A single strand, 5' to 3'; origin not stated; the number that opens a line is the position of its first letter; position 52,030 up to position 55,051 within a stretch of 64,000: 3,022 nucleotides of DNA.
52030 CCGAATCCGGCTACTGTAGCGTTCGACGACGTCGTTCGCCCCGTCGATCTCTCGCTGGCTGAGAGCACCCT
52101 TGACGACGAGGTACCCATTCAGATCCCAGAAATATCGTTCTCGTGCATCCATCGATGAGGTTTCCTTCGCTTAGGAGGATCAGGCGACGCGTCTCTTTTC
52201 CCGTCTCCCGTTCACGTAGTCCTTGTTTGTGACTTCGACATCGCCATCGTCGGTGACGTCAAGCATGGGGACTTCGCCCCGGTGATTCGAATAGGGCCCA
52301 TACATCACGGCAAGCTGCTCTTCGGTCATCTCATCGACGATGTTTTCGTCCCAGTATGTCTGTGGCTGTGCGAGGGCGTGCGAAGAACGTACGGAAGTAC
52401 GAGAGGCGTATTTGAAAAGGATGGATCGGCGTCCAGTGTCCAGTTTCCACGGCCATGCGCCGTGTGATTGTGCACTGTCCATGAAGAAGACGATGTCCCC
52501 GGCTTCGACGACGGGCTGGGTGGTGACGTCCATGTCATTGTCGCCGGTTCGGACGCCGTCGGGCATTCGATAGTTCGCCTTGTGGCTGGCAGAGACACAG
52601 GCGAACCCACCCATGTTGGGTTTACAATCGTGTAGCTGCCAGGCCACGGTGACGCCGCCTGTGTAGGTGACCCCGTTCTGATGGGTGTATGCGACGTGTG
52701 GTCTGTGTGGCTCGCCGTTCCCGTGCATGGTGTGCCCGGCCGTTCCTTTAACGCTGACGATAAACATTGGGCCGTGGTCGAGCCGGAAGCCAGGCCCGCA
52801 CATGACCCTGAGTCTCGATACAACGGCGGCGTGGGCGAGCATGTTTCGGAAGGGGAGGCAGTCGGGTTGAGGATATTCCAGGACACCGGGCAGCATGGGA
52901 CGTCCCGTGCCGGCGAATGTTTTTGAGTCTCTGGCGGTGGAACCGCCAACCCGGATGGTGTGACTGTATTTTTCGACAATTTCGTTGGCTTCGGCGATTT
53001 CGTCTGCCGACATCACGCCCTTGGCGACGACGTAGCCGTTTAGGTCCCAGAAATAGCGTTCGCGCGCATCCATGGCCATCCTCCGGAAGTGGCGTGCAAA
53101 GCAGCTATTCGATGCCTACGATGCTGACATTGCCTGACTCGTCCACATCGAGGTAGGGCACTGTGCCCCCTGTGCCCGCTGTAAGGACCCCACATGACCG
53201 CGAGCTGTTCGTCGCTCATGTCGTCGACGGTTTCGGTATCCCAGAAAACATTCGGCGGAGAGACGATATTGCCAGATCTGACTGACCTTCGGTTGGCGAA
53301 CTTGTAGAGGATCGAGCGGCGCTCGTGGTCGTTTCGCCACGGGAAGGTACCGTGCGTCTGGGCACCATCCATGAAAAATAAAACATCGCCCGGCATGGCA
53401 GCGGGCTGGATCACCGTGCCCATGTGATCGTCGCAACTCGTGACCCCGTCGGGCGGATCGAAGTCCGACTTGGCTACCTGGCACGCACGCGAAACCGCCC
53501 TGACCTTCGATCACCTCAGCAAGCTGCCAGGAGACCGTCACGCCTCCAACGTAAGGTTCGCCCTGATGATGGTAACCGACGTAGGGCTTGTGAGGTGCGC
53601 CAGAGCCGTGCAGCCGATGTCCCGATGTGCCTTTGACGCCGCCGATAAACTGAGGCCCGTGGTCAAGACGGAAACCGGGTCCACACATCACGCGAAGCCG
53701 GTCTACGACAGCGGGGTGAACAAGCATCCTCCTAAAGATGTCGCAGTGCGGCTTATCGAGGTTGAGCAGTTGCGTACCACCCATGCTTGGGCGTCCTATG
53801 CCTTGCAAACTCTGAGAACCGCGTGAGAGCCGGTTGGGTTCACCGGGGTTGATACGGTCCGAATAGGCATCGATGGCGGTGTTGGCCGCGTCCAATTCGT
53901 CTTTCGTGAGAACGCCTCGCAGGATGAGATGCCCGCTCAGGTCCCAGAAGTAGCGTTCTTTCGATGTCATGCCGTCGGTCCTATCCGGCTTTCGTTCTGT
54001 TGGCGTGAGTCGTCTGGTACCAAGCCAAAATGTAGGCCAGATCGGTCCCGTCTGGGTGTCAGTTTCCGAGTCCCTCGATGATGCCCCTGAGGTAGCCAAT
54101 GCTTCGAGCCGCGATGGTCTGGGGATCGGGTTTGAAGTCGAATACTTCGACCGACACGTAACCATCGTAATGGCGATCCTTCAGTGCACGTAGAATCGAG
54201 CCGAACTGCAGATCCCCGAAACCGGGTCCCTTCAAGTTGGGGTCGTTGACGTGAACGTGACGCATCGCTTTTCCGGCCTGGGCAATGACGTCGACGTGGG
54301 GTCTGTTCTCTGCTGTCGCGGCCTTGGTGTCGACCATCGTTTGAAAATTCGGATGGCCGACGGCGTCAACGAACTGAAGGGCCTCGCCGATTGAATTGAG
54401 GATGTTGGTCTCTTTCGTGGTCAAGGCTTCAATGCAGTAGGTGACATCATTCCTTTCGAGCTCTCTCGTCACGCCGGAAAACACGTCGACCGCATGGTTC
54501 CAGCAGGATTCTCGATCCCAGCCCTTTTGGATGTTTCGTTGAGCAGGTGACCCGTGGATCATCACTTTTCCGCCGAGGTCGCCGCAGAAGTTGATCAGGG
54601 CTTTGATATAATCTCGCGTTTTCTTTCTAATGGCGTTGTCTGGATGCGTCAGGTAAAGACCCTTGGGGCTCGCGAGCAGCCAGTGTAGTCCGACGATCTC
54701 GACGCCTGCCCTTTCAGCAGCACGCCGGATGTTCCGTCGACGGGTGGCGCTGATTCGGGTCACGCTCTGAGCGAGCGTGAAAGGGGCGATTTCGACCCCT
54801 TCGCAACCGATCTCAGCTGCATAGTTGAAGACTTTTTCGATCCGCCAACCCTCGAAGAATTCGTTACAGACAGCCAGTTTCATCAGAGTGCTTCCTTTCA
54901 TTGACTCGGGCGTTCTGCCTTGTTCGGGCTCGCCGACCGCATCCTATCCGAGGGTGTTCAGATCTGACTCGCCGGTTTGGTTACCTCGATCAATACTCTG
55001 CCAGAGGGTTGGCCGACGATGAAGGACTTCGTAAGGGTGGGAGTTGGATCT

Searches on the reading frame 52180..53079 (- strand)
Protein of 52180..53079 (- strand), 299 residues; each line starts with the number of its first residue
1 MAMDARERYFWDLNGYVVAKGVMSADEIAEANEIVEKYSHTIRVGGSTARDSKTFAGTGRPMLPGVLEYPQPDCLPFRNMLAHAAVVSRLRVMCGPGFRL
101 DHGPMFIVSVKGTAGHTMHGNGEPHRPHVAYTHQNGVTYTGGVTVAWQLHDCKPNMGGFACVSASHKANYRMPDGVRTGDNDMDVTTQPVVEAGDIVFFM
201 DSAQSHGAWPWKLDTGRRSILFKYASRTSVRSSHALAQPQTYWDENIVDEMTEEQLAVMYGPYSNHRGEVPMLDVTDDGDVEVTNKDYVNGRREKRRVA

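Call 77: search_protein_families(library=ncbifam, proteins=[window:52180-53079:-], max_evalue=0.00001)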
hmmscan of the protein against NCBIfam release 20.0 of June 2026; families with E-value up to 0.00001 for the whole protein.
window:52180-53079:- (299 aa): 0 families

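Call 78: search_protein_families(library=pfam, proteins=[window:52180-53079:-], max_evalue=0.001)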
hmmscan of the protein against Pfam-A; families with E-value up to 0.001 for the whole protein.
window:52180-53079:- (299 aa): 1 family
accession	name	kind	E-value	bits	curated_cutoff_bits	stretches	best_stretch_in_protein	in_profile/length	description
PF05721.19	PhyH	-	4.4e-08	34.1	22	1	11-201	1-196/213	Phytanoyl-CoA dioxygenase (PhyH)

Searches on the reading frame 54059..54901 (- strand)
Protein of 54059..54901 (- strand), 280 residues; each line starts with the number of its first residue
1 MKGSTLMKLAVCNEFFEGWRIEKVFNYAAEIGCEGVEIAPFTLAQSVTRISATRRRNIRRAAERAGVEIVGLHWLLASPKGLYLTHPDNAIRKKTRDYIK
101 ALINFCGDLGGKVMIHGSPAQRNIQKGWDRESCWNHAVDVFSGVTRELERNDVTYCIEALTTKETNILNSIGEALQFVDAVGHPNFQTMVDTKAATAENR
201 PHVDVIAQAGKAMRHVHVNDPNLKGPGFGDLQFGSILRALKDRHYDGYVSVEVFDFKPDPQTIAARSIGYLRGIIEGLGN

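Call 78: search_protein_families(library=pfam, proteins=[window:54059-54901:-], max_evalue=0.001)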
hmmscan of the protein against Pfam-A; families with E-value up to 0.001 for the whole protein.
window:54059-54901:- (280 aa): 1 family
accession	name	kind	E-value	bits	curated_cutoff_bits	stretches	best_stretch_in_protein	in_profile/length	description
PF01261.30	AP_endonuc_2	-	2.7e-42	145.7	31.1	1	25-272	1-247/249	Xylose isomerase-like TIM barrel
